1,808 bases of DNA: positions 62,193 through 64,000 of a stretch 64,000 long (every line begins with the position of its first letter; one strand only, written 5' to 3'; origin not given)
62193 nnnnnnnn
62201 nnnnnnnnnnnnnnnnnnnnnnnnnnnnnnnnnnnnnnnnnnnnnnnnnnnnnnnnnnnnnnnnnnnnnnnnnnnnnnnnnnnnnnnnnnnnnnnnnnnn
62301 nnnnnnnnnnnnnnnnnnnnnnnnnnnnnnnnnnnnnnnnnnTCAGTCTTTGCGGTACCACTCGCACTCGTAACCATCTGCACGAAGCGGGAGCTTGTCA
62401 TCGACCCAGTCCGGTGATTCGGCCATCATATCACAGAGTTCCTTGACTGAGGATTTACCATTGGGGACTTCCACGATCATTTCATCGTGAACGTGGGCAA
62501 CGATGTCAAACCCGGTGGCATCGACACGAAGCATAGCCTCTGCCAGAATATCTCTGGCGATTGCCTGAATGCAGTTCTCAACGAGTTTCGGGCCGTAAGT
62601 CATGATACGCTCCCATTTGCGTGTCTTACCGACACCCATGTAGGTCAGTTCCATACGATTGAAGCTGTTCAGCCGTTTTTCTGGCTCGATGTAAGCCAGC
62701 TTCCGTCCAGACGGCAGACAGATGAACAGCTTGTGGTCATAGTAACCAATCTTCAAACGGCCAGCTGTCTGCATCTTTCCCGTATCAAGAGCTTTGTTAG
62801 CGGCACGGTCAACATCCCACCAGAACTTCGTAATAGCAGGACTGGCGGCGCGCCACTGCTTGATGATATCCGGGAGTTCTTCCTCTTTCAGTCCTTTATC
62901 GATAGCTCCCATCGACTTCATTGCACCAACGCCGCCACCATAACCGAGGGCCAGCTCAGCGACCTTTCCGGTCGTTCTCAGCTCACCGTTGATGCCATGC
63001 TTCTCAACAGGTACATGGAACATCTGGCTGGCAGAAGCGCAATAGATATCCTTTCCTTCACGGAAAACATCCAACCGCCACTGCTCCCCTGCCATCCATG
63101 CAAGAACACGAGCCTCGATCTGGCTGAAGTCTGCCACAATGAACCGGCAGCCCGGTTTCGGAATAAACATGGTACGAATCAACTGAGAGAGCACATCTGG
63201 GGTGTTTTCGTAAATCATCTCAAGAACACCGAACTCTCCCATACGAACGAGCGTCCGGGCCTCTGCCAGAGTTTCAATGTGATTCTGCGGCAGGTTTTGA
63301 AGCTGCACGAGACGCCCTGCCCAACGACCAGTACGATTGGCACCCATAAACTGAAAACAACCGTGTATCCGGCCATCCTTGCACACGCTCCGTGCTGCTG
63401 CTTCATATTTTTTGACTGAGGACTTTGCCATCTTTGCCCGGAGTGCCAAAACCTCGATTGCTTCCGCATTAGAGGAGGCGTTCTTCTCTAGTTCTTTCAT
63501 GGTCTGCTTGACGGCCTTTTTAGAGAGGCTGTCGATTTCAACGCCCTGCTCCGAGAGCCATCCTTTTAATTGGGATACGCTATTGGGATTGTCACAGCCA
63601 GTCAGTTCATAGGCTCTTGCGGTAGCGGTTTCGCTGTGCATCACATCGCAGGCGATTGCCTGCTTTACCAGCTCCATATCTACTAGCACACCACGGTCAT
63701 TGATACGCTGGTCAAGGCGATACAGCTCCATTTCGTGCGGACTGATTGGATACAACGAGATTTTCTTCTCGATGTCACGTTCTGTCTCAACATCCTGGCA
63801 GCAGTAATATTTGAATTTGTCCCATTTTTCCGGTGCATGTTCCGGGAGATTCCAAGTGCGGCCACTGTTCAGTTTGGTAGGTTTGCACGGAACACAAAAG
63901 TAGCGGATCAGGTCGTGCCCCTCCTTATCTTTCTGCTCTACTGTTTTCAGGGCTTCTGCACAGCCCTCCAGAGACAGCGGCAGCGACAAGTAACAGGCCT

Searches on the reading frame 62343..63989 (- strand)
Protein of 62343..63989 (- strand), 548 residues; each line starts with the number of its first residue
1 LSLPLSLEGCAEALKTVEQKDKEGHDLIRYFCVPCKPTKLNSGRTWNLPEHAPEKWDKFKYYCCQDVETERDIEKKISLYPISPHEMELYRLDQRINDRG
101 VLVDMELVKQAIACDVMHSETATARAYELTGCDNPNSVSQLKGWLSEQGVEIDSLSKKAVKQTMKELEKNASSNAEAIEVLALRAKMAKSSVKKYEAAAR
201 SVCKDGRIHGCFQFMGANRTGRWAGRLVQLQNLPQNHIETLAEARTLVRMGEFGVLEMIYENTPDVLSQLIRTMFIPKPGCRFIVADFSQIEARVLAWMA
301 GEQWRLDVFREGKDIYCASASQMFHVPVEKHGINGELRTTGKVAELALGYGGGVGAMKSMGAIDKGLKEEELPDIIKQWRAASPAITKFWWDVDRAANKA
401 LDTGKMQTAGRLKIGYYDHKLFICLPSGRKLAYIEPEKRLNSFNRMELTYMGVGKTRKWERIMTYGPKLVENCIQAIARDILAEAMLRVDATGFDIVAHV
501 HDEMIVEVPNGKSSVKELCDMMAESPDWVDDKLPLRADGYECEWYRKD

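Call 89: search_protein_families(library=pfam, proteins=[window:62343-63989:-], max_evalue=0.00001)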
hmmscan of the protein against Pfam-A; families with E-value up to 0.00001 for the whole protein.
window:62343-63989:- (548 aa): 1 family
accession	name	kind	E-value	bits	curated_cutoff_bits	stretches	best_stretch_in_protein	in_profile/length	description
PF00476.26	DNA_pol_A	-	1.6e-32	113.4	34.3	1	120-399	16-264/381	DNA polymerase family A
